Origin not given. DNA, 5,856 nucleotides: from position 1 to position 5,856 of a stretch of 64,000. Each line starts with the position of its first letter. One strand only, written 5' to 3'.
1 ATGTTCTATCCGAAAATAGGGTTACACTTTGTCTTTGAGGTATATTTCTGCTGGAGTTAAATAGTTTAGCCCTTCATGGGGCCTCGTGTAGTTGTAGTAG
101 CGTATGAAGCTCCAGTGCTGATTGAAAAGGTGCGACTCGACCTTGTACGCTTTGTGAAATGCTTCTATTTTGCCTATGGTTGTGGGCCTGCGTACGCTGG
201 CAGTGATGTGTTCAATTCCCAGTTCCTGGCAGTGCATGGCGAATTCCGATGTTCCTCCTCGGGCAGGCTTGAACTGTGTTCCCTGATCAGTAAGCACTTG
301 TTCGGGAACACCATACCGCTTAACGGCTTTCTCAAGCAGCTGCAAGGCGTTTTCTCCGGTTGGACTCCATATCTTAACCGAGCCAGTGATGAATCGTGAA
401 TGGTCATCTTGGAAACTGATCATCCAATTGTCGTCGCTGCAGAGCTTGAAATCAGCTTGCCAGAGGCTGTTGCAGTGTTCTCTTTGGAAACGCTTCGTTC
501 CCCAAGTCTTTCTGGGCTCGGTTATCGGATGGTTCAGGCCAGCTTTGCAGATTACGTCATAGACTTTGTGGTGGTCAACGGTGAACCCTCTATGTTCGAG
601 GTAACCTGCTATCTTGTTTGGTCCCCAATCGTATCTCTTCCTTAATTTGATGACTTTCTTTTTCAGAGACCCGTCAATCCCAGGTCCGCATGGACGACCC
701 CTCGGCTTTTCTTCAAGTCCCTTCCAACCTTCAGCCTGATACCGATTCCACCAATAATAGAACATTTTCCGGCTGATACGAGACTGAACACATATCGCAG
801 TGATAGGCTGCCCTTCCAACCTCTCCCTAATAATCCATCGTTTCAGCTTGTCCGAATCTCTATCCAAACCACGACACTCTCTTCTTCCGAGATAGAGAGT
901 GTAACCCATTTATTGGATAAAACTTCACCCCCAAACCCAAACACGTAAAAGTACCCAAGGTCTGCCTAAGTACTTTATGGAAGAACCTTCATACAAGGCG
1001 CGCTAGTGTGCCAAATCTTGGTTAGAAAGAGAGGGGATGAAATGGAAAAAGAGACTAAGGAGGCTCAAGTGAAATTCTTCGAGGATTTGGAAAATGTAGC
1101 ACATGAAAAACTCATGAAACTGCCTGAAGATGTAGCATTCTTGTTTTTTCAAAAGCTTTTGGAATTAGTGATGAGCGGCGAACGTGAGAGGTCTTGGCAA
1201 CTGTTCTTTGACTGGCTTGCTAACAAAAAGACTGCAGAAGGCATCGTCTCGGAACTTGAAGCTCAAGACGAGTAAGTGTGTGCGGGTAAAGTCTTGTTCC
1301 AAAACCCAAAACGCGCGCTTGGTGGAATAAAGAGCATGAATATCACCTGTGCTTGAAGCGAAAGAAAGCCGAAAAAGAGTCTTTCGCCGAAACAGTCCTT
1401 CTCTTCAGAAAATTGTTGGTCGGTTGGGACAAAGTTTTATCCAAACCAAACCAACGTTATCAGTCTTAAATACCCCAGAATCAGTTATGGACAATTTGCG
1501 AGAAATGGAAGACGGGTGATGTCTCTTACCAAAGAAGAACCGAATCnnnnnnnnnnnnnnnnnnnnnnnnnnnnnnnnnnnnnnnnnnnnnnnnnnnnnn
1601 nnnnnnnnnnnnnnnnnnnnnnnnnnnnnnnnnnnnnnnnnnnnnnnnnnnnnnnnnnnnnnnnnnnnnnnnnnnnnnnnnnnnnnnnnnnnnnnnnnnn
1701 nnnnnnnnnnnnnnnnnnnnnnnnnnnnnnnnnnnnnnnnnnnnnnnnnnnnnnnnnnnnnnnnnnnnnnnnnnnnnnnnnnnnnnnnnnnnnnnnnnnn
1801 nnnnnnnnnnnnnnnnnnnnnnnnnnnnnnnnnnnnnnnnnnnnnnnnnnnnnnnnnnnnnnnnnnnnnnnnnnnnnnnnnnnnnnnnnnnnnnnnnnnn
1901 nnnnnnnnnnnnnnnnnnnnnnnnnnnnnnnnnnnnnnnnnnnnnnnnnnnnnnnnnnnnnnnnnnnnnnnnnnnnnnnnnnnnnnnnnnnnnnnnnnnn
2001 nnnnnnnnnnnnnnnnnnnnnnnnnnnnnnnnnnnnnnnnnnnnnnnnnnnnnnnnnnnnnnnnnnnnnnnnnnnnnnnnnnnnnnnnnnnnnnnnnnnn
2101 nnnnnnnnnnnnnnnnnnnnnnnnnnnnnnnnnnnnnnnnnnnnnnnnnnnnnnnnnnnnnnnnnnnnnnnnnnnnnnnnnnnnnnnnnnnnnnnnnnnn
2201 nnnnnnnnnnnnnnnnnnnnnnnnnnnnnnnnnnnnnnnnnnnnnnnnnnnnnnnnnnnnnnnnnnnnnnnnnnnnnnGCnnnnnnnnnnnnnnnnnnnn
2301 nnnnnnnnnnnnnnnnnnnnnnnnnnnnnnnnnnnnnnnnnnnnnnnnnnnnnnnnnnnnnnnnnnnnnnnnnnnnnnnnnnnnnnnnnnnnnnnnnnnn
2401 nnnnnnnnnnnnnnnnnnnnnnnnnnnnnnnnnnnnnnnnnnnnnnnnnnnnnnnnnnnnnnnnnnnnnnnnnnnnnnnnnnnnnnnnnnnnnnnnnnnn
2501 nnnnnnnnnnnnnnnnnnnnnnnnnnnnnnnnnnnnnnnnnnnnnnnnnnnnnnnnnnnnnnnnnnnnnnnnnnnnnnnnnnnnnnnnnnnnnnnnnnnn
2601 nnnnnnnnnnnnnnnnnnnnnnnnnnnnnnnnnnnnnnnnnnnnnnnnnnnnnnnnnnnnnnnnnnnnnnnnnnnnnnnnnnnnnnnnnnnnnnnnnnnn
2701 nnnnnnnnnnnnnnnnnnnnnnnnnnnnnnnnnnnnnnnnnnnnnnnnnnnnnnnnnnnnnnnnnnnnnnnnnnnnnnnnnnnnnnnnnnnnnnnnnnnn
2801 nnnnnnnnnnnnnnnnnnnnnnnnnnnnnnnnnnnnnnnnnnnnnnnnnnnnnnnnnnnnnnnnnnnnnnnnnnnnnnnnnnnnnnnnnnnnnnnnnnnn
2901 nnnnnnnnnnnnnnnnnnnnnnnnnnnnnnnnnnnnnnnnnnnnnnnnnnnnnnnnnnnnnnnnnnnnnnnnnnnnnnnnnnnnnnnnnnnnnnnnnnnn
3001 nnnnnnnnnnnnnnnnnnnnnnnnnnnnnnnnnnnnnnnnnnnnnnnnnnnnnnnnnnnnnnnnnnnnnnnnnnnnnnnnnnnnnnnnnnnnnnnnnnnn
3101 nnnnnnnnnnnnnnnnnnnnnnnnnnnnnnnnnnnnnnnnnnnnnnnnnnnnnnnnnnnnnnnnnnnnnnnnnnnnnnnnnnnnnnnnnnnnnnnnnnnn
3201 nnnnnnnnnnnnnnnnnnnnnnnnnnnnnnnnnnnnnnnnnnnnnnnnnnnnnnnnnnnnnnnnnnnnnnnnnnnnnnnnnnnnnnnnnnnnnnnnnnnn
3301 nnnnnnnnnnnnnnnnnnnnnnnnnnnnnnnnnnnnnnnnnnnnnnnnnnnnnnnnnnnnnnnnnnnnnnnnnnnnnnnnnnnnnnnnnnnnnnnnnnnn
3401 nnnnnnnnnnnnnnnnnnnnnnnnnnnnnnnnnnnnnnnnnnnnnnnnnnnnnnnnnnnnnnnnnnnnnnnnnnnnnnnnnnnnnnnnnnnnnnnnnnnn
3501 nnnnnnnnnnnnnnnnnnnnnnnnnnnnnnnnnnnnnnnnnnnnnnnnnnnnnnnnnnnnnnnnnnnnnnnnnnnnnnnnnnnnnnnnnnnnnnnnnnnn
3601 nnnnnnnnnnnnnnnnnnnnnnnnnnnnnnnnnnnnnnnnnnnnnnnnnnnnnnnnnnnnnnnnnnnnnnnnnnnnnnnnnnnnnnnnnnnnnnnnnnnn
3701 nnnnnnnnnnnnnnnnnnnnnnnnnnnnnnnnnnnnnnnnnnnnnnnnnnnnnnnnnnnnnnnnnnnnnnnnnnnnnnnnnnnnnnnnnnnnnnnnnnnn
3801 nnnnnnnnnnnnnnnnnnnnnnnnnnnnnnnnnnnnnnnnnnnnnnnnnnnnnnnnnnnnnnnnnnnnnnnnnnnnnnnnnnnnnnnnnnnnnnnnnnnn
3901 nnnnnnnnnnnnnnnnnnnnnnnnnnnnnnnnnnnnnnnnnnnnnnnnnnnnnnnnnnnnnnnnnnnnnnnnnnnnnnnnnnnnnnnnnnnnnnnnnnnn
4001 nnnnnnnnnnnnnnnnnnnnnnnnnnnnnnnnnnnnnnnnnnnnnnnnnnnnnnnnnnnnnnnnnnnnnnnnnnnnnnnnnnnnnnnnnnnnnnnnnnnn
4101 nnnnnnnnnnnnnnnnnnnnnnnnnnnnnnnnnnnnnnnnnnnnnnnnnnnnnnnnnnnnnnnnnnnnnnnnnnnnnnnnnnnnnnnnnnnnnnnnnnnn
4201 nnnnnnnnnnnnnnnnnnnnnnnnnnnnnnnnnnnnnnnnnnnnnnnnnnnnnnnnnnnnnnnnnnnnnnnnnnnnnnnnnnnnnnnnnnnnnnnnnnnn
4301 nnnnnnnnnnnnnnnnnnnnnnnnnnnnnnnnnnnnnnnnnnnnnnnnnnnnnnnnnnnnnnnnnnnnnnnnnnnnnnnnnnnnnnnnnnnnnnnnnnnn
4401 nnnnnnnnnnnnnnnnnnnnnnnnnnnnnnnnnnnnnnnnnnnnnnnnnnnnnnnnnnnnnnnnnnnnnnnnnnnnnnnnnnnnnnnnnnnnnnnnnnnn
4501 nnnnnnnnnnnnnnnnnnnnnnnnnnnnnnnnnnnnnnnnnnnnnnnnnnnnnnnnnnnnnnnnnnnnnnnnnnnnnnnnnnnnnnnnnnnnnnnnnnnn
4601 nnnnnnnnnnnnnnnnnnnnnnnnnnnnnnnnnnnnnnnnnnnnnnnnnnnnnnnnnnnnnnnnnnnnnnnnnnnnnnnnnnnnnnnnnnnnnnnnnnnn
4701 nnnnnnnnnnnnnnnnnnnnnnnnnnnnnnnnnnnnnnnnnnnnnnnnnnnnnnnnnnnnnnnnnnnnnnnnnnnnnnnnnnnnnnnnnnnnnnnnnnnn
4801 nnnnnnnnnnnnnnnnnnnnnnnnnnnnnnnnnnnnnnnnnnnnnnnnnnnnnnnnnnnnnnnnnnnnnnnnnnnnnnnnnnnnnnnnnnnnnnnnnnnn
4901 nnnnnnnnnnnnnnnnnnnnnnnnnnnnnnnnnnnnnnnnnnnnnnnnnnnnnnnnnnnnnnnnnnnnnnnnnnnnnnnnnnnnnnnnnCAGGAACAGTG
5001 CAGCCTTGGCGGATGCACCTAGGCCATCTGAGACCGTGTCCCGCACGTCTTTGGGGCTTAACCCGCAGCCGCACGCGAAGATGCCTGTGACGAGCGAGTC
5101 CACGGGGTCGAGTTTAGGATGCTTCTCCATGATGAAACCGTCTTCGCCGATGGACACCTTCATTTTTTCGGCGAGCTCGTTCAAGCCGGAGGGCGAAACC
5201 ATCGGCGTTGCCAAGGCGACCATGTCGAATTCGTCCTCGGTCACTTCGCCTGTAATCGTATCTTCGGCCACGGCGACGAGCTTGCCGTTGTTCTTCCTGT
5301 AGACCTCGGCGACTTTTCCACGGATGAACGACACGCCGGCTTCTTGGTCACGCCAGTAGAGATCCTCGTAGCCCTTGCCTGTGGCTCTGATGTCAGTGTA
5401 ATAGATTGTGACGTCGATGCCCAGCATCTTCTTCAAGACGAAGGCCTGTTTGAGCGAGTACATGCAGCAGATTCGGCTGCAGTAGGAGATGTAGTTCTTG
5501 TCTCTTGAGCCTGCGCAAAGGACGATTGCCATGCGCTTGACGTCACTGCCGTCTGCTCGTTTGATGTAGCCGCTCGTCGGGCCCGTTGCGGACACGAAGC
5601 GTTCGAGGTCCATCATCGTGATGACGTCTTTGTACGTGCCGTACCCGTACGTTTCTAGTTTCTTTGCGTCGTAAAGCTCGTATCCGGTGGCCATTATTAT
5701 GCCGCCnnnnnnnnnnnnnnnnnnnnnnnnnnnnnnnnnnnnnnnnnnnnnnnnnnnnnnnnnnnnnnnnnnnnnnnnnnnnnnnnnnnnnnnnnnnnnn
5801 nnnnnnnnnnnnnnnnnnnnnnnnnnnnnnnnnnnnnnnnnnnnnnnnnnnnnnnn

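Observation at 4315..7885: Stand-alone divergent pair: an HdrA-MvhD fusion and an HdrD-like (HdrC+HdrB CCG) protein sharing a bidirectional promoter of about 85 nt, with no hydrogenase or formate dehydrogenase partner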

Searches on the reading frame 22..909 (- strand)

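Call 8: search_protein_families(library=pfam, proteins=[window:22-909:-], max_evalue=0.001)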
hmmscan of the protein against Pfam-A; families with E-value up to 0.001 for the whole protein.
window:22-909:- (295 aa): 5 families
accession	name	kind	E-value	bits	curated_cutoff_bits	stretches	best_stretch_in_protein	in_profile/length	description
PF00665.32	rve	-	2e-12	47.7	32.6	1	145-242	3-102/102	Integrase core domain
PF13565.12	HTH_32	-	2.9e-12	47.4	33.7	1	50-119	2-72/73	Homeodomain-like domain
PF13518.12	HTH_28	-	4.1e-10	40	25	1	26-72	5-51/52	Helix-turn-helix domain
PF13683.12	rve_3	-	2.3e-07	30.9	26.5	1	231-286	2-67/67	Integrase core domain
PF13551.12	HTH_29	-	1.4e-06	28.7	28.1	1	26-73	4-53/64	Winged helix-turn helix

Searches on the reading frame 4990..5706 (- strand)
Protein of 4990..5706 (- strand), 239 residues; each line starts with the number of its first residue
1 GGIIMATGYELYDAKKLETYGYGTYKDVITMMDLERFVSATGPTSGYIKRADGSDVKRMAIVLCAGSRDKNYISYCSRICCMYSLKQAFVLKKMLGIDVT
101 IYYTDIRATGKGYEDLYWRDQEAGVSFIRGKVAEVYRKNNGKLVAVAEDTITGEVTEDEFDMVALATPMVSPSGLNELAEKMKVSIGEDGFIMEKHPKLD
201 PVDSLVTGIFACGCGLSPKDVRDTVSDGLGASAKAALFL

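Call 55: search_solved_structures(query=window:4990-5706:-, max_evalue=1e-20, show_alignments=5)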
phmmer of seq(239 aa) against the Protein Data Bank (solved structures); distinct sequences matched with E-value up to 1e-20: 6.
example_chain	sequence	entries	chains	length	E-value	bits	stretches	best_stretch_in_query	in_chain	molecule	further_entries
8rvv_A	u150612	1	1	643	3.9e-66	226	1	1-237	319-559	H(2):CoB-CoM heterodisulfide,ferredoxin reductase subunit A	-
8rvu_a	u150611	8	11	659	4.1e-66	225.9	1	1-237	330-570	H(2):CoB-CoM heterodisulfide,ferredoxin reductase subunit A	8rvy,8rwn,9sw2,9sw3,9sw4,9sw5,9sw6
5odc_A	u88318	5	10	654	9.4e-58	198.6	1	1-237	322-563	Heterodisulfide reductase, subunit A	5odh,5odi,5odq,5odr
9sfi_A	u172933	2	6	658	4.3e-56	193.2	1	1-236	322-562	CoB--CoM heterodisulfide reductase iron-sulfur subunit A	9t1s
7bkb_A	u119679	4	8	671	6.4e-56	192.6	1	2-236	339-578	CoB--CoM heterodisulfide reductase iron-sulfur subunit A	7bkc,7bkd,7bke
6tjr_A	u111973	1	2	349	8.2e-29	103.9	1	3-237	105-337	Fumarate reductase/succinate dehydrogenase flavoprotein domain protein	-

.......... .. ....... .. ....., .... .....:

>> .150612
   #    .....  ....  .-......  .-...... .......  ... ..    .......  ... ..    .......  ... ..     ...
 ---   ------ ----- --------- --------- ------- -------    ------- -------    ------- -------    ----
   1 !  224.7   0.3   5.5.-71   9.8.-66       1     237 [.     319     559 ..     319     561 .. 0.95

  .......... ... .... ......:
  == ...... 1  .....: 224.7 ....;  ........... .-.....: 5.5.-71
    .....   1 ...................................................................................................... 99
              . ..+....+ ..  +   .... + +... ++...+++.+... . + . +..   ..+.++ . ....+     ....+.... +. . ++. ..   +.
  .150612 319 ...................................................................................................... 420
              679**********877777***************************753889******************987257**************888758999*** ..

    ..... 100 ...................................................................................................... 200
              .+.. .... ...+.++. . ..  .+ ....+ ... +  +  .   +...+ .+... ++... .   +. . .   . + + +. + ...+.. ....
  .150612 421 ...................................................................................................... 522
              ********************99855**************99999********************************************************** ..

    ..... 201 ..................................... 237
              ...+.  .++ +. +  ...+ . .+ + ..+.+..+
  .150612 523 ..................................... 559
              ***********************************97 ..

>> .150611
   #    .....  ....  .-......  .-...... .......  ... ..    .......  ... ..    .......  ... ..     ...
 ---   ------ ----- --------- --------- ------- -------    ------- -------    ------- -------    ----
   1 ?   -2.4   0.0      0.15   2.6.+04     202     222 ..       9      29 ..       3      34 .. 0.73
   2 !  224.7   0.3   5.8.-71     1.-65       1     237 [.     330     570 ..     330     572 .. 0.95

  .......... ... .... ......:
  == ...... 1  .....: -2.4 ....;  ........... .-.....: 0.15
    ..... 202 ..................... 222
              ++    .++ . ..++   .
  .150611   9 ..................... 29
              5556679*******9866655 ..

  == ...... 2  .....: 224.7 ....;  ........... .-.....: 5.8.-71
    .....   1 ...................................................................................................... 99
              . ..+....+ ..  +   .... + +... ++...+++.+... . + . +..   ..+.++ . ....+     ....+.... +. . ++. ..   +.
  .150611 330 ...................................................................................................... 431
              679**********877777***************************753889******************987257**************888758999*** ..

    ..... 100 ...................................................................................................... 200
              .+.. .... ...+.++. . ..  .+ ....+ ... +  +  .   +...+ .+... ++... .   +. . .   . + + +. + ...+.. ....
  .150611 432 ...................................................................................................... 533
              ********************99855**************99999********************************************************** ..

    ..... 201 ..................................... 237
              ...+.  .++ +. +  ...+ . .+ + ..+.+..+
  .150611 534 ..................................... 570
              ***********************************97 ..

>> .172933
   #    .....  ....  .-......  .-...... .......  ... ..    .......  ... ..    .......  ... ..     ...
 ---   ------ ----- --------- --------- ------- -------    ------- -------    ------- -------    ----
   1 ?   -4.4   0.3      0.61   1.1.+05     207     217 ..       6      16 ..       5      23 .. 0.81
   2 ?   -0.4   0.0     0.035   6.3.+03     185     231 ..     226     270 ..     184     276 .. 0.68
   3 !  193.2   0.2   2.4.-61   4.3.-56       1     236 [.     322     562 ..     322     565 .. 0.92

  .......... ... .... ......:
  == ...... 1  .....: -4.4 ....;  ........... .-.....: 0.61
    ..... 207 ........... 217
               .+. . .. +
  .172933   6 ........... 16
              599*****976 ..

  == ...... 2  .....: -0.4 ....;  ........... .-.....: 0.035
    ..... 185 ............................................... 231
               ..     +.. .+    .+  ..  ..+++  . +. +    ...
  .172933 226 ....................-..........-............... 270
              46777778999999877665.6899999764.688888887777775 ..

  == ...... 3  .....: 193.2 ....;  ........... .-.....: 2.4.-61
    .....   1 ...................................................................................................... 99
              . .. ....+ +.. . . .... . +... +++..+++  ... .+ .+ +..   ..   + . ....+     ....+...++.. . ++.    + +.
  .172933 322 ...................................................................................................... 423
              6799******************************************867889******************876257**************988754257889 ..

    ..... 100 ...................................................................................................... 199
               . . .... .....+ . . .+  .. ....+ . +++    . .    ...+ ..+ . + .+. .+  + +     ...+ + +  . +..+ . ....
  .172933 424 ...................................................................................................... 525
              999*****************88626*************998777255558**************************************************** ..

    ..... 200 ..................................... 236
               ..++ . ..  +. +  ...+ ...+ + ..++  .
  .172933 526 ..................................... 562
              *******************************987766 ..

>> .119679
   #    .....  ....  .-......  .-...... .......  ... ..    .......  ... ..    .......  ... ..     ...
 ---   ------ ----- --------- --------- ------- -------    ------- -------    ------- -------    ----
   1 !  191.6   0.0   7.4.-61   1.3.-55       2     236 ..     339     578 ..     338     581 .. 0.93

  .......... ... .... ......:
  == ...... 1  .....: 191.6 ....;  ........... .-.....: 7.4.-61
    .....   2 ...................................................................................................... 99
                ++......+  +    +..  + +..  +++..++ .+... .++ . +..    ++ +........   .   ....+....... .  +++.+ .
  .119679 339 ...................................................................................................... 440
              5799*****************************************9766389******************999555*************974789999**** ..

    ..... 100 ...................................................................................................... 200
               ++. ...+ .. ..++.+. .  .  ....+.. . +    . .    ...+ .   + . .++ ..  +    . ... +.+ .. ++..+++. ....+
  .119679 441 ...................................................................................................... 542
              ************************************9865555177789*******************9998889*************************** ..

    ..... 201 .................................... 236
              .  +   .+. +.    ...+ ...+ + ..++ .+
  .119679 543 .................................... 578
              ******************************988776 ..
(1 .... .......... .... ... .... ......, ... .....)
